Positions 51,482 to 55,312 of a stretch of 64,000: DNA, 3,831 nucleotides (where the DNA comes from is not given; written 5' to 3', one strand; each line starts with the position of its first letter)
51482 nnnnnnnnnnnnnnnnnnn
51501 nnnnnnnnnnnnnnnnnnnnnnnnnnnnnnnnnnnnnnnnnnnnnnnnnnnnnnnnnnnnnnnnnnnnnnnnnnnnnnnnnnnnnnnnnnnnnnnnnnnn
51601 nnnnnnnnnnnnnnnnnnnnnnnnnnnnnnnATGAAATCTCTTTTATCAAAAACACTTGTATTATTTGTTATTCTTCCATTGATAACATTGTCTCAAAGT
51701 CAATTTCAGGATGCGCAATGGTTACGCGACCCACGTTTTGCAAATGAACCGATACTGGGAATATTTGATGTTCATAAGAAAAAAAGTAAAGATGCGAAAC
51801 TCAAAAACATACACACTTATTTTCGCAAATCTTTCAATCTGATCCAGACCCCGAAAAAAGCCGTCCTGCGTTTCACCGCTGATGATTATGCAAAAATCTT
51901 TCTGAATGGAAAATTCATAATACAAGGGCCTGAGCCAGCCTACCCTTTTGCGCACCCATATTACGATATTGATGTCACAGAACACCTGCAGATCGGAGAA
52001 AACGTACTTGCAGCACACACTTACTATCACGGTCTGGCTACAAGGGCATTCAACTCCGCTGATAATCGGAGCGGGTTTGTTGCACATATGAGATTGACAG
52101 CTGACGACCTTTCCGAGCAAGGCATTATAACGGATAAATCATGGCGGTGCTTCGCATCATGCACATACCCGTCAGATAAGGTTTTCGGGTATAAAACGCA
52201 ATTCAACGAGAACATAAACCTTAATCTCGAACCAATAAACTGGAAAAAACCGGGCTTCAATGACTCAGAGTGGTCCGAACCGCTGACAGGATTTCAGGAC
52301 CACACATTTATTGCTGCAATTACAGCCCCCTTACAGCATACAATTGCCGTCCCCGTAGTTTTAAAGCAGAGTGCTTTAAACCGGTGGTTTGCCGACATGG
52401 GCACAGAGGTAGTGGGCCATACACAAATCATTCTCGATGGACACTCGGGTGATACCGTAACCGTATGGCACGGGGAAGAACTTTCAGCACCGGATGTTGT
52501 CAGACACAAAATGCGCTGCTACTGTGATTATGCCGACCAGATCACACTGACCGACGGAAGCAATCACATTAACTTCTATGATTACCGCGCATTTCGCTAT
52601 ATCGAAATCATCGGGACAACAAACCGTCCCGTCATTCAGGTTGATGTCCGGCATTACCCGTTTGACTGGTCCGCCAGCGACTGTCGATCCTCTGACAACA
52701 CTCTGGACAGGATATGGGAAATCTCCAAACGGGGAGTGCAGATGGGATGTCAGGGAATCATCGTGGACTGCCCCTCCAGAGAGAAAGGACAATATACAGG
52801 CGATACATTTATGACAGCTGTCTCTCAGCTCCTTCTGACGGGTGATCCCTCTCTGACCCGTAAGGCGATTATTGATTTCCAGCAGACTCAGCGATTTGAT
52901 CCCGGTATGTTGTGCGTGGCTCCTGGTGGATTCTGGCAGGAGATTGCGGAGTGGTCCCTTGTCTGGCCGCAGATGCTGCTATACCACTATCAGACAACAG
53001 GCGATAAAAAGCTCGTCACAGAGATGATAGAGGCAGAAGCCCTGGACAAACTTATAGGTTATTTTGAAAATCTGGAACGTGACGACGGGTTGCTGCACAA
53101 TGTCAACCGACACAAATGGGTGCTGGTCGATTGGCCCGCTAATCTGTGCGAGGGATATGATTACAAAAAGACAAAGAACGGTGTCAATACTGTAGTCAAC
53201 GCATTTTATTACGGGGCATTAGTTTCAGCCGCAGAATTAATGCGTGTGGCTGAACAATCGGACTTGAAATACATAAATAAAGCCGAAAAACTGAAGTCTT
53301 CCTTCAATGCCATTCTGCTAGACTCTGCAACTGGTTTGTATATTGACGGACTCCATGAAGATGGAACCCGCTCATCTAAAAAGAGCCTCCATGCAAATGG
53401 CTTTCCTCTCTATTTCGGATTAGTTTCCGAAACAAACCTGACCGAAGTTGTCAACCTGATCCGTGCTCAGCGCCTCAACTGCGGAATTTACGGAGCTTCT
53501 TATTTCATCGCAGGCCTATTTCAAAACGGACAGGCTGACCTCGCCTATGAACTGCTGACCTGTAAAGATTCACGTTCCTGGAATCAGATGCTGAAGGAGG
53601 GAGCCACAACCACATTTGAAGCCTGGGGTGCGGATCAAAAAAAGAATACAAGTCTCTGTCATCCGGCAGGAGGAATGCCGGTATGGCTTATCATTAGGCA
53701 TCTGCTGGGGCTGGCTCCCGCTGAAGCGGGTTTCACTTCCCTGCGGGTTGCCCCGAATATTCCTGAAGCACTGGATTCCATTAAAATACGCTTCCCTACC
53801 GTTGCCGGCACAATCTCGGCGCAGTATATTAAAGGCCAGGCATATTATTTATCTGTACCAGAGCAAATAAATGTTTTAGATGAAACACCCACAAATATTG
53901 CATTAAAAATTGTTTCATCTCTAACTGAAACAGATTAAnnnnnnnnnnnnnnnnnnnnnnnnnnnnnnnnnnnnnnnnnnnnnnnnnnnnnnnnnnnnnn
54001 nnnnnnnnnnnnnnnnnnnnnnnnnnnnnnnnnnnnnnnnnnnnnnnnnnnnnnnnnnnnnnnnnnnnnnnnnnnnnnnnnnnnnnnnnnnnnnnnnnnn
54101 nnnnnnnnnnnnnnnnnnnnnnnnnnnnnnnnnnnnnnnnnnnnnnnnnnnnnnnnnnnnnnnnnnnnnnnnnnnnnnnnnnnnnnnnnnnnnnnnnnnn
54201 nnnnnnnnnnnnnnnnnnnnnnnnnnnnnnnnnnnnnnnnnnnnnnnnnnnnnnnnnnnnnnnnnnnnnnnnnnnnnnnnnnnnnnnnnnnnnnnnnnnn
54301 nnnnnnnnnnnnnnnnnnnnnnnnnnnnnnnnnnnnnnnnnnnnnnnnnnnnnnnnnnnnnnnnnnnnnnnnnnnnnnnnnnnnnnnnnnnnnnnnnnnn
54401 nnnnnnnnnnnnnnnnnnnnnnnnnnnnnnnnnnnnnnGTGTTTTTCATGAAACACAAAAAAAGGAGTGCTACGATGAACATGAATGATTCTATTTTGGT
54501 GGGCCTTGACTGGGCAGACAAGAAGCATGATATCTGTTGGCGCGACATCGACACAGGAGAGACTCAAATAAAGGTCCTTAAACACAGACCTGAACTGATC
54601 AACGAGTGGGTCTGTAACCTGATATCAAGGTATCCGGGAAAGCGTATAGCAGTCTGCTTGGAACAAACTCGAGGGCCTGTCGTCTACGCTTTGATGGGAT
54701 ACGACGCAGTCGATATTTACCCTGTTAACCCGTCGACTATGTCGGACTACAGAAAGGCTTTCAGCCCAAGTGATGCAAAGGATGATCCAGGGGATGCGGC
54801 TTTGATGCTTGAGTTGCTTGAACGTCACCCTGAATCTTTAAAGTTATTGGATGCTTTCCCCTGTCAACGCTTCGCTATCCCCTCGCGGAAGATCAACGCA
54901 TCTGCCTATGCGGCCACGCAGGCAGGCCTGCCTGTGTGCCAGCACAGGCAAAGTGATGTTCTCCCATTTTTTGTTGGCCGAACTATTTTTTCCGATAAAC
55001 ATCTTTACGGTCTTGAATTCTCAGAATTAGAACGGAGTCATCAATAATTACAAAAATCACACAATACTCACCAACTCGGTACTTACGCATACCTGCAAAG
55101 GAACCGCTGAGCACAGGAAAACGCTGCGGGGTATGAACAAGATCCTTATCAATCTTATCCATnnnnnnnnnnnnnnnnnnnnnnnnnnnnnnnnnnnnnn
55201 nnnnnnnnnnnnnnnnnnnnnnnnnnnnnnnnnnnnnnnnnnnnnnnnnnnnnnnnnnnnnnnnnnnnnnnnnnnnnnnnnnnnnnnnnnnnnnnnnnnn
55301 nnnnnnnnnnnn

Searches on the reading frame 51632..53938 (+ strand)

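Call 31: search_protein_families(library=pfam, proteins=[window:51632-53938:+], max_evalue=0.001)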
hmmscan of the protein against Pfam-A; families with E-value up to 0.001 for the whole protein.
window:51632-53938:+ (768 aa): 4 families
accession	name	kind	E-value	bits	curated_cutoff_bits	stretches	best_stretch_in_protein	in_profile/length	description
PF17389.8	Bac_rhamnosid6H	-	4.4e-49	168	24.5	1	350-686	5-334/339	Bacterial alpha-L-rhamnosidase 6 hairpin glycosidase domain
PF08531.16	Bac_rhamnosid_N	-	2e-10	41.2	25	1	75-216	4-149/172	Alpha-L-rhamnosidase N-terminal domain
PF05592.18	Bac_rhamnosid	-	3.8e-07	30.4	22.2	1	250-332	6-90/102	Bacterial alpha-L-rhamnosidase concanavalin-like domain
PF17390.7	Bac_rhamnosid_C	-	8.7e-05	22.7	22.1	1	693-733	1-41/78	Bacterial alpha-L-rhamnosidase C-terminal domain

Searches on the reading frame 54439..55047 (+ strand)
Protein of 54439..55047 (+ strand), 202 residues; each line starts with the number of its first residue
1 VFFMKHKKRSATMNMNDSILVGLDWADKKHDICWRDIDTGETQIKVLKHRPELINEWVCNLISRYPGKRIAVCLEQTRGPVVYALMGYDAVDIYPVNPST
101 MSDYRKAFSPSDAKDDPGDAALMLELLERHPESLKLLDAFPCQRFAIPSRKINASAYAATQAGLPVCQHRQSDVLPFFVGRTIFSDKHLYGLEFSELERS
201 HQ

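Call 31: search_protein_families(library=pfam, proteins=[window:54439-55047:+], max_evalue=0.001)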
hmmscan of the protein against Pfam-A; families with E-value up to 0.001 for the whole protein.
window:54439-55047:+ (202 aa): 1 family
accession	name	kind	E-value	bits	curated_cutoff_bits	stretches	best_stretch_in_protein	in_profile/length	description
PF01548.23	DEDD_Tnp_IS110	-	9.9e-14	51.8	29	1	21-137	1-115/155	Transposase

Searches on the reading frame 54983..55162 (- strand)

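Call 31: search_protein_families(library=pfam, proteins=[window:54983-55162:-], max_evalue=0.001)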
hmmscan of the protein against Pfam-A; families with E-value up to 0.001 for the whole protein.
window:54983-55162:- (59 aa): 1 family
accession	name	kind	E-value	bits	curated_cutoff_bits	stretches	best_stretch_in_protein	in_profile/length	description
PF05016.21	ParE_toxin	-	0.0001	23.2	23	1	16-56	43-89/89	ParE toxin of type II toxin-antitoxin system, parDE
